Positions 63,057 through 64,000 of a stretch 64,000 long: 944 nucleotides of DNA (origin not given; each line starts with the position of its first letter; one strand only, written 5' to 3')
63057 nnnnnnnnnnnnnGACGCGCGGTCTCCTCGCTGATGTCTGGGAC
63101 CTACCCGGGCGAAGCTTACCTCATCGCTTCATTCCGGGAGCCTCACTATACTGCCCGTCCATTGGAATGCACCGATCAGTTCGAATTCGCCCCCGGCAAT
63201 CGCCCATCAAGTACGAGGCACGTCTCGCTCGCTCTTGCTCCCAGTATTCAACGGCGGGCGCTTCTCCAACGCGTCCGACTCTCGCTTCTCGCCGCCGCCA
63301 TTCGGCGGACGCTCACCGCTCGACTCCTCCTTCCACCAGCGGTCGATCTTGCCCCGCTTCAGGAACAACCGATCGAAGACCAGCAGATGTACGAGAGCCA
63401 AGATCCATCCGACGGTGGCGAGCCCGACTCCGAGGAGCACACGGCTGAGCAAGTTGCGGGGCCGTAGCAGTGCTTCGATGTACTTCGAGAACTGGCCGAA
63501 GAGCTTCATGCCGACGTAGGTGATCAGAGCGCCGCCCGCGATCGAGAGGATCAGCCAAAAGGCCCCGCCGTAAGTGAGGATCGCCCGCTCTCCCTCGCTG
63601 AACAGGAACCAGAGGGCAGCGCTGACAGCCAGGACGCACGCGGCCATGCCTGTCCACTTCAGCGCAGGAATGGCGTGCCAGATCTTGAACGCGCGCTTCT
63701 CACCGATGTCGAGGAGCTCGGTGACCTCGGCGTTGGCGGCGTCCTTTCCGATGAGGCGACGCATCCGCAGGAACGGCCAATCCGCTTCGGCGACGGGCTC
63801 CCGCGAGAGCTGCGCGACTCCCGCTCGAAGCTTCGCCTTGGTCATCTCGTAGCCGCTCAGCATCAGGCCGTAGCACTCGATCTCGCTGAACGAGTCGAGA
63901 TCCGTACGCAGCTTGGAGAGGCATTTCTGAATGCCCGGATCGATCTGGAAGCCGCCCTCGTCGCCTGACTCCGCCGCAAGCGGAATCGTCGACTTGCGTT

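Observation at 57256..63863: Candidate novel signalling or defence island: NDT-like/TPR protein opposite a giant coiled-coil lipoprotein operon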

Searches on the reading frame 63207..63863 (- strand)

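Call 3: search_protein_families(library=pfam, proteins=[window:63207-63863:-], max_evalue=1)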
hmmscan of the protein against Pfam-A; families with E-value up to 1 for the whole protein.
window:63207-63863:- (218 aa): 1 family
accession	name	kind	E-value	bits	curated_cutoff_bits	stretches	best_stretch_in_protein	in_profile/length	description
PF11604.15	CusF_Ec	-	0.18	12.1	27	0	11-34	12-35/72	Copper binding periplasmic protein CusF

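Call 4: search_protein_families(library=padloc, proteins=[window:63207-63863:-], max_evalue=1)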
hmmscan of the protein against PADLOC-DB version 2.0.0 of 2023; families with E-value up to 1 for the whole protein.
window:63207-63863:- (218 aa): 0 families

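Call 5: search_protein_families(library=ncbifam, proteins=[window:63207-63863:-], max_evalue=1)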
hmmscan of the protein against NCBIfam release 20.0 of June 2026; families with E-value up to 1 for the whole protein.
window:63207-63863:- (218 aa): 0 families

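Call 8: search_protein_families(library=phrogs, proteins=[window:63207-63863:-], max_evalue=0.1)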
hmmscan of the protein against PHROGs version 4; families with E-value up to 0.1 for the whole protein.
window:63207-63863:- (218 aa): 0 families
